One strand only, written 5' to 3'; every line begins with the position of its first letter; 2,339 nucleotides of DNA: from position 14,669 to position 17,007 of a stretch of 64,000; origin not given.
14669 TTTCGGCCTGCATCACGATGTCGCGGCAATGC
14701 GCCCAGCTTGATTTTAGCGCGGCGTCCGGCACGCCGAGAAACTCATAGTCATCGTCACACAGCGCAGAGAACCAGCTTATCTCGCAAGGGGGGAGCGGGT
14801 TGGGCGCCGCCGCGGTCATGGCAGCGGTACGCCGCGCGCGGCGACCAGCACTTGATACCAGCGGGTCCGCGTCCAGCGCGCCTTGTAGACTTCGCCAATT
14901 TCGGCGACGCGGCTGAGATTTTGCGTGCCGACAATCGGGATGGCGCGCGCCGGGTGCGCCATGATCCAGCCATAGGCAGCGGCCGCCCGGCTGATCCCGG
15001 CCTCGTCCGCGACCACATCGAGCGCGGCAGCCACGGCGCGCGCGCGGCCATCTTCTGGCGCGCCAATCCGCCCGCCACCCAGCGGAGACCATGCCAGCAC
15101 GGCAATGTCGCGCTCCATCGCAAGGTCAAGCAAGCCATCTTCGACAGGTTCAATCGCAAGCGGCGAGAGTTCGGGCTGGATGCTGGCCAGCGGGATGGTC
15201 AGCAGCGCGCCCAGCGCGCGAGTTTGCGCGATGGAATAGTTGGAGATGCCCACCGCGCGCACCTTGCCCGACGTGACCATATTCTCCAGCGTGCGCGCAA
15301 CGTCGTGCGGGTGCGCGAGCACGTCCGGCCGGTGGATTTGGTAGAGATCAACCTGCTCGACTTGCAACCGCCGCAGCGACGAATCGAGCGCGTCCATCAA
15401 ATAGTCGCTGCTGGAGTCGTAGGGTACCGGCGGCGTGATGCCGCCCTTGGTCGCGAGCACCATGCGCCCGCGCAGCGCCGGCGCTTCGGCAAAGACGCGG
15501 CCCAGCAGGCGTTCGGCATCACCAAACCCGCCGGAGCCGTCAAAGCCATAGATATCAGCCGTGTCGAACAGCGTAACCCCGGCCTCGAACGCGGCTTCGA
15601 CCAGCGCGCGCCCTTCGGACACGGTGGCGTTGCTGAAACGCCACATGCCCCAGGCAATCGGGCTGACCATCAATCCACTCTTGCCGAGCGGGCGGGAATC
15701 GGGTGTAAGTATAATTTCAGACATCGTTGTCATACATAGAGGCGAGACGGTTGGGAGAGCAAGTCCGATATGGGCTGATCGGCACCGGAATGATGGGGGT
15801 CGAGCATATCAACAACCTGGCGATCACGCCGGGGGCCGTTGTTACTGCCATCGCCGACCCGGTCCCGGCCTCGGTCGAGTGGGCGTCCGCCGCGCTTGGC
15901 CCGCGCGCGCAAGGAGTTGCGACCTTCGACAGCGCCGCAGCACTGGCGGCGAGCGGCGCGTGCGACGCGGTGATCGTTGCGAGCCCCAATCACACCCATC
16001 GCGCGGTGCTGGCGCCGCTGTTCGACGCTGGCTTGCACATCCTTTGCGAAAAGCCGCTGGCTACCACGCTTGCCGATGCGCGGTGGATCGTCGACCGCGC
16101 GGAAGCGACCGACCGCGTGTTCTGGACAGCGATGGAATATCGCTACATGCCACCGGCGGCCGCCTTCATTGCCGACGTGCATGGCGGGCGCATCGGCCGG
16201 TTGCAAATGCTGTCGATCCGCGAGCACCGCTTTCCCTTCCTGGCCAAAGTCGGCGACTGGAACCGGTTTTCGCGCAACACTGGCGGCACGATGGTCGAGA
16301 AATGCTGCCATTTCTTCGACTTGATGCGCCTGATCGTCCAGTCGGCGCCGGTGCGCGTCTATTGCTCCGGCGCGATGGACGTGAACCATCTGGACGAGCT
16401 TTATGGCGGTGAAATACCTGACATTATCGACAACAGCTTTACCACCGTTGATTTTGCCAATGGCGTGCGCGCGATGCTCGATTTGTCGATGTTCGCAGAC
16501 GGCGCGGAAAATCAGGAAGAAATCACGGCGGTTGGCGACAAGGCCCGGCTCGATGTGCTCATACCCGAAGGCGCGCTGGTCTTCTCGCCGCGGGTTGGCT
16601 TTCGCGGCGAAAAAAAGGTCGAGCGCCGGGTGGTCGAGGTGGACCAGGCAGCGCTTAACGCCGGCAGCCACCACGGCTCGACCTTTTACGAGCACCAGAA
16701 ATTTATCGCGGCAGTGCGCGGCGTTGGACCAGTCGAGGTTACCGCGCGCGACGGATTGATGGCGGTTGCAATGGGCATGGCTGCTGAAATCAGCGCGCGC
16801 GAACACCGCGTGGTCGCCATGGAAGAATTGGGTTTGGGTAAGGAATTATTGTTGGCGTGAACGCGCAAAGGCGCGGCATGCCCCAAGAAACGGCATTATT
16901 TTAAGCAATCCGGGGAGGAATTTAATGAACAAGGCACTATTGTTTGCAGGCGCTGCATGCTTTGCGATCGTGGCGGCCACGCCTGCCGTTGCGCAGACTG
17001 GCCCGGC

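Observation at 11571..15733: Five-gene coupled operon fusing an SsuD/SmoC-type desulfonation set (AKR, monooxygenase, FMN reductase) with SorAB-like sulfite dehydrogenase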

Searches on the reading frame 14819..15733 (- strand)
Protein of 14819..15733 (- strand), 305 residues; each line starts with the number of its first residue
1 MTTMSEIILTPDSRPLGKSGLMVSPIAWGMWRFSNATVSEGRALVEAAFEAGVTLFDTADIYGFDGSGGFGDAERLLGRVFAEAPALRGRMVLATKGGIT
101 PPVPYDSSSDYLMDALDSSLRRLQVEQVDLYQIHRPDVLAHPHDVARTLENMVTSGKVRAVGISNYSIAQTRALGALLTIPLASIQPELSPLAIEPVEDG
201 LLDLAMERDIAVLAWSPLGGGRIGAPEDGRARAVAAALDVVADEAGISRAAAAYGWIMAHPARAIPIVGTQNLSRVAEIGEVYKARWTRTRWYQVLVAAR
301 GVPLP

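Call 5: search_protein_families(library=ncbifam, proteins=[window:14819-15733:-], max_evalue=0.00001)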
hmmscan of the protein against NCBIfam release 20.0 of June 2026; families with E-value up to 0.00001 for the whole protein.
window:14819-15733:- (305 aa): 7 families
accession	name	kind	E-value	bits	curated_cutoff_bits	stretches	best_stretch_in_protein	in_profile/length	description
NF007388.0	PRK09912.1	subfamily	4.5e-26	91.6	448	1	14-223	16-230/346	L-glyceraldehyde 3-phosphate reductase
TIGR01293.1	Kv_beta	subfamily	1.2e-17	64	365.4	1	14-228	4-220/319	voltage-dependent potassium channel subunit beta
NF049922.1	MethglyxlRedYdjG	equivalog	3.7e-13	49.2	550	1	16-222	6-224/326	NADH-dependent methylglyoxal reductase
NF008377.0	PRK11172.1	equivalog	1.4e-12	47.4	327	1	28-266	8-220/267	2,5-didehydrogluconate reductase DkgB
NF008598.0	PRK11565.1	equivalog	1.2e-11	44.3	425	1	22-227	14-198/275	2,5-didehydrogluconate reductase DkgA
NF007912.0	PRK10625.1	equivalog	1.5e-08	34.4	415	1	18-137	8-135/346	NADP(H)-dependent aldo-keto reductase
NF007695.0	PRK10376.1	subfamily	1.9e-06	27.2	280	0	43-275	44-263/290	oxidoreductase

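Call 6: search_protein_families(library=pfam, proteins=[window:14819-15733:-], max_evalue=0.001)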
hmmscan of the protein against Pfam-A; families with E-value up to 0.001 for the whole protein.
window:14819-15733:- (305 aa): 1 family
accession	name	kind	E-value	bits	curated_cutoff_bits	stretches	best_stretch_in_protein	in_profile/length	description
PF00248.27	Aldo_ket_red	-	5.9e-53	180.3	24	1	26-286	2-277/291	Aldo/keto reductase family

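Call 8: search_solved_structures(query=window:14819-15733:-, max_evalue=0.00001, show_alignments=2)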
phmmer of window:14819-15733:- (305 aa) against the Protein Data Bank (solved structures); distinct sequences matched with E-value up to 0.00001: 117 (the best 60 are shown).
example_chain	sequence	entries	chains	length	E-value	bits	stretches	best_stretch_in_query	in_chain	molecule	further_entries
7bbz_A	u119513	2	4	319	1.4e-43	152.8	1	20-301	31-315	Aryl-alcohol dehydrogenase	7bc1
7bby_A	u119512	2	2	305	1.8e-43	152.5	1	21-301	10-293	Aryl-alcohol dehydrogenase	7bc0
4r9o_A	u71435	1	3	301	4.3e-36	128.2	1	22-305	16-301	Putative aldo/keto reductase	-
7twz_A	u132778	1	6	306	1.9e-35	126.1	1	21-305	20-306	Putative oxidoreductase, NAD(P)-linked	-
1og6_A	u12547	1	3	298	7e-35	124.2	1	22-305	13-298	HYPOTHETICAL OXIDOREDUCTASE YDHF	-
1ur3_M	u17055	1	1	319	8.7e-35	123.9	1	22-305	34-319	HYPOTHETICAL OXIDOREDUCTASE YDHF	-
5t79_A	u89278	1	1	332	3e-29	105.7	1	11-234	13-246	Aldo-keto Reductase, OXIDOREDUCTASE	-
3erp_A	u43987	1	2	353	3.7e-29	105.5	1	11-234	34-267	Putative oxidoreductase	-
9nz6_A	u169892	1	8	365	1.3e-26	97.1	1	14-223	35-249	Oxidoreductase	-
3n6q_A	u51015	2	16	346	3.1e-26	95.9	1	14-223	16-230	YghZ aldo-keto reductase | ALDO-KETO REDUCTASE AKR14A1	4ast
4aub_A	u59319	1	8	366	3.7e-26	95.6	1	14-223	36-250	ALDO-KETO REDUCTASE AKR14A1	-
8xr2_A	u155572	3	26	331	4e-26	95.5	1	15-275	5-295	Aldo/keto reductase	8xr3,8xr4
8jwk_A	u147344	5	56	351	4.7e-26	95.3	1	15-275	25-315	Aldo/keto reductase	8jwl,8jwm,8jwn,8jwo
7utf_A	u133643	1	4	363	1.5e-25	93.6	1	12-223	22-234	Putative oxidoreductase, aryl-alcohol dehydrogenase like protein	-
6ovq_A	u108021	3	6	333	2.9e-25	92.7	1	13-278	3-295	Putative Side chain reductase | MtmW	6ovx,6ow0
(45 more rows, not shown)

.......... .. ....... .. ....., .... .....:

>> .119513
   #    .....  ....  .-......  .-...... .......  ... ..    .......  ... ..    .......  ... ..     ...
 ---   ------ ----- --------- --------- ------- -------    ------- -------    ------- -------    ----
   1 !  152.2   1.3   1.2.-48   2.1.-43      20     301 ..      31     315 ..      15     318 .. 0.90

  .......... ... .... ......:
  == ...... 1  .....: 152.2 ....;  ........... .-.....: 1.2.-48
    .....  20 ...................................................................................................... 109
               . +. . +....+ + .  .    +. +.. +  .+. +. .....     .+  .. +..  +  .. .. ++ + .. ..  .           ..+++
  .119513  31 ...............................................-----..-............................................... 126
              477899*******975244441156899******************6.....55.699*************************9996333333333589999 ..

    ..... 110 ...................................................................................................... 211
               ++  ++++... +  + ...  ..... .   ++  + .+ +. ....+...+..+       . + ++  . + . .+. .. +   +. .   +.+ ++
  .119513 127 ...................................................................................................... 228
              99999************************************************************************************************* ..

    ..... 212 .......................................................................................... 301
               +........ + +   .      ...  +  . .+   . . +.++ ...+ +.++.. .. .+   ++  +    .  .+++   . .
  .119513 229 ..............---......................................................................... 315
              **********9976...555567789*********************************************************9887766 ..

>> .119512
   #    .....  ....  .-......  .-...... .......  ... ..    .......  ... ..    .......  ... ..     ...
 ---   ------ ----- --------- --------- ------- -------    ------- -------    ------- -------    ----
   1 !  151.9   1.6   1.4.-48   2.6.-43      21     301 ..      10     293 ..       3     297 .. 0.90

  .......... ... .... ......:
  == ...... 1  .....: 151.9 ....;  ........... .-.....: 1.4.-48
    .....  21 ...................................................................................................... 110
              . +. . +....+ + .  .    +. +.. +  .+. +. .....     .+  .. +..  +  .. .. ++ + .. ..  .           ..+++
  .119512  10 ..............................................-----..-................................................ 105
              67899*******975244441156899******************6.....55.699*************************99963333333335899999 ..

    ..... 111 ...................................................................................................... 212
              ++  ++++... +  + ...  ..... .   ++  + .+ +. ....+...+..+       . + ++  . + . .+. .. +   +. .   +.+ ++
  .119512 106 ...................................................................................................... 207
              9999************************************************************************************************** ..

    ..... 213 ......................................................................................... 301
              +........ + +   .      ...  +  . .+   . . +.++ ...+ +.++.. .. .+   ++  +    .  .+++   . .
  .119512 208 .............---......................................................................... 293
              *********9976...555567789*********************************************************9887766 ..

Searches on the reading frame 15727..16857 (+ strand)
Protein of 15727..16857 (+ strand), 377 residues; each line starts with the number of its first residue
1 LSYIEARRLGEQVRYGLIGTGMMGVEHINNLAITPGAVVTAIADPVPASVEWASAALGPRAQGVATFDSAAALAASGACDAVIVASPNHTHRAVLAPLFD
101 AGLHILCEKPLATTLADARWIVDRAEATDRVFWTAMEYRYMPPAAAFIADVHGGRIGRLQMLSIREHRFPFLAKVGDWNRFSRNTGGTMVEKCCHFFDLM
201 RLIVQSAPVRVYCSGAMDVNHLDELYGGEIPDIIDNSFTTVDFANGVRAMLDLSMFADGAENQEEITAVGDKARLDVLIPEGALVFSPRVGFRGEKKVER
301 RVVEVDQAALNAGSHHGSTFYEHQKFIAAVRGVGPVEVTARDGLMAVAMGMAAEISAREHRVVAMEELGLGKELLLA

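Call 5: search_protein_families(library=ncbifam, proteins=[window:15727-16857:+], max_evalue=0.00001)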
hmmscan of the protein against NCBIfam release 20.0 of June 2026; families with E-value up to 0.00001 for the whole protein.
window:15727-16857:+ (377 aa): 8 families
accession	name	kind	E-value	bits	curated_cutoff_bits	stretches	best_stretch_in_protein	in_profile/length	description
TIGR04380.1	myo_inos_iolG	equivalog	1.1e-34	119.9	355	1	13-363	2-329/330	inositol 2-dehydrogenase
NF040723.1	UDP-GlcNAcDh_Arch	equivalog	1.9e-15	57.1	450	1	13-222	1-195/302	UDP-N-acetylglucosamine 3-dehydrogenase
NF052679.1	InsChiInosDhIolG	equivalog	6.1e-14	51.8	540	1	13-127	3-115/343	bifunctional inositol 2-dehydrogenase/D-chiro-inositol 1-dehydrogenase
NF052479.1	LevoglcsnDh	equivalog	1.9e-13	49.8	650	1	12-165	3-158/386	levoglucosan dehydrogenase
NF041392.1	XylDh_Gfo6_Halo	equivalog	2.2e-10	39.9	350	1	11-276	15-274/350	D-xylose 1-dehydrogenase Gfo6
NF008607.0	PRK11579.1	subfamily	1.8e-07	30.5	330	1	11-195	3-180/346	oxidoreductase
NF058561.1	BT_2158_fam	equivalog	2.7e-06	26.2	750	1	78-127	96-145/487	glycoside 3-dehydrogenase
NF058563.1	BT_2159_fam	equivalog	7.9e-06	25.1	650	0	13-204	1-183/350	disaccharide 3-dehydrogenase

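Call 6: search_protein_families(library=pfam, proteins=[window:15727-16857:+], max_evalue=0.001)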
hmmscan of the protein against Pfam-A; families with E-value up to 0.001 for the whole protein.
window:15727-16857:+ (377 aa): 3 families
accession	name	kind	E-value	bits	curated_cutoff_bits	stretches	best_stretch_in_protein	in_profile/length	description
PF02894.22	GFO_IDH_MocA_C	-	6.3e-25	88.7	22.9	1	151-364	4-217/218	Oxidoreductase family, C-terminal alpha/beta domain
PF01408.29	GFO_IDH_MocA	-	4.6e-24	85.8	24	1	13-134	1-118/120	Oxidoreductase family, NAD-binding Rossmann fold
PF22725.1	GFO_IDH_MocA_C3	-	5.8e-13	49.4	27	1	152-275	9-123/124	GFO/IDH/MocA C-terminal domain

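Call 10: search_solved_structures(query=window:15727-16857:+, max_evalue=0.00001, show_alignments=2)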
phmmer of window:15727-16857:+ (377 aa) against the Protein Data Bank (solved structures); distinct sequences matched with E-value up to 0.00001: 57.
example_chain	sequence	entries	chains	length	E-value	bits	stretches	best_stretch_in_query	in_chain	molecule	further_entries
8qc2_A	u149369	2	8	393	2.1e-110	372.2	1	10-365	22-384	Gfo/Idh/MocA family oxidoreductase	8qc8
8qc3_A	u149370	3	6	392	4.1e-110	371.3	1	12-364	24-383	Oxidoreductase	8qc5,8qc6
8zn9_A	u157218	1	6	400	1.3e-98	333.4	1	10-366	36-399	Oxidoreductase, putative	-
3ezy_A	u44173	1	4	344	2.7e-22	82.3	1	13-368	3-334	Dehydrogenase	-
4hkt_A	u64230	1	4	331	4.5e-18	68.5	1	13-251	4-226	Inositol 2-dehydrogenase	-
6jw6_A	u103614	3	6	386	1.3e-15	60.4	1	12-281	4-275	Dehydrogenase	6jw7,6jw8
3e18_A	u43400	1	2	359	6e-15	58.2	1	17-253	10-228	oxidoreductase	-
3q2k_A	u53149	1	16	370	7.8e-15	57.8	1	11-216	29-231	oxidoreductase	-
6a3f_A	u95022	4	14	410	1.6e-13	53.5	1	12-263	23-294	Putative dehydrogenase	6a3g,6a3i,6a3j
9m37_A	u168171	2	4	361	1.1e-12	50.7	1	13-256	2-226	P581a DgpA2 and isoorientin complex structure | Gfo/Idh/MocA family protein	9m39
2glx_A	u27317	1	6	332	1.1e-12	50.7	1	14-211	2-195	1,5-anhydro-D-fructose reductase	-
3q2i_A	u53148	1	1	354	7e-12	48.1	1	11-365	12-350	dehydrogenase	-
1evj_A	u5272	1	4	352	9.2e-12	47.7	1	15-167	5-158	GLUCOSE-FRUCTOSE OXIDOREDUCTASE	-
1ofg_A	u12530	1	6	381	1.8e-11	46.7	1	39-166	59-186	GLUCOSE-FRUCTOSE OXIDOREDUCTASE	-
1ryd_A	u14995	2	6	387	1.9e-11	46.7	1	39-166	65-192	glucose-fructose oxidoreductase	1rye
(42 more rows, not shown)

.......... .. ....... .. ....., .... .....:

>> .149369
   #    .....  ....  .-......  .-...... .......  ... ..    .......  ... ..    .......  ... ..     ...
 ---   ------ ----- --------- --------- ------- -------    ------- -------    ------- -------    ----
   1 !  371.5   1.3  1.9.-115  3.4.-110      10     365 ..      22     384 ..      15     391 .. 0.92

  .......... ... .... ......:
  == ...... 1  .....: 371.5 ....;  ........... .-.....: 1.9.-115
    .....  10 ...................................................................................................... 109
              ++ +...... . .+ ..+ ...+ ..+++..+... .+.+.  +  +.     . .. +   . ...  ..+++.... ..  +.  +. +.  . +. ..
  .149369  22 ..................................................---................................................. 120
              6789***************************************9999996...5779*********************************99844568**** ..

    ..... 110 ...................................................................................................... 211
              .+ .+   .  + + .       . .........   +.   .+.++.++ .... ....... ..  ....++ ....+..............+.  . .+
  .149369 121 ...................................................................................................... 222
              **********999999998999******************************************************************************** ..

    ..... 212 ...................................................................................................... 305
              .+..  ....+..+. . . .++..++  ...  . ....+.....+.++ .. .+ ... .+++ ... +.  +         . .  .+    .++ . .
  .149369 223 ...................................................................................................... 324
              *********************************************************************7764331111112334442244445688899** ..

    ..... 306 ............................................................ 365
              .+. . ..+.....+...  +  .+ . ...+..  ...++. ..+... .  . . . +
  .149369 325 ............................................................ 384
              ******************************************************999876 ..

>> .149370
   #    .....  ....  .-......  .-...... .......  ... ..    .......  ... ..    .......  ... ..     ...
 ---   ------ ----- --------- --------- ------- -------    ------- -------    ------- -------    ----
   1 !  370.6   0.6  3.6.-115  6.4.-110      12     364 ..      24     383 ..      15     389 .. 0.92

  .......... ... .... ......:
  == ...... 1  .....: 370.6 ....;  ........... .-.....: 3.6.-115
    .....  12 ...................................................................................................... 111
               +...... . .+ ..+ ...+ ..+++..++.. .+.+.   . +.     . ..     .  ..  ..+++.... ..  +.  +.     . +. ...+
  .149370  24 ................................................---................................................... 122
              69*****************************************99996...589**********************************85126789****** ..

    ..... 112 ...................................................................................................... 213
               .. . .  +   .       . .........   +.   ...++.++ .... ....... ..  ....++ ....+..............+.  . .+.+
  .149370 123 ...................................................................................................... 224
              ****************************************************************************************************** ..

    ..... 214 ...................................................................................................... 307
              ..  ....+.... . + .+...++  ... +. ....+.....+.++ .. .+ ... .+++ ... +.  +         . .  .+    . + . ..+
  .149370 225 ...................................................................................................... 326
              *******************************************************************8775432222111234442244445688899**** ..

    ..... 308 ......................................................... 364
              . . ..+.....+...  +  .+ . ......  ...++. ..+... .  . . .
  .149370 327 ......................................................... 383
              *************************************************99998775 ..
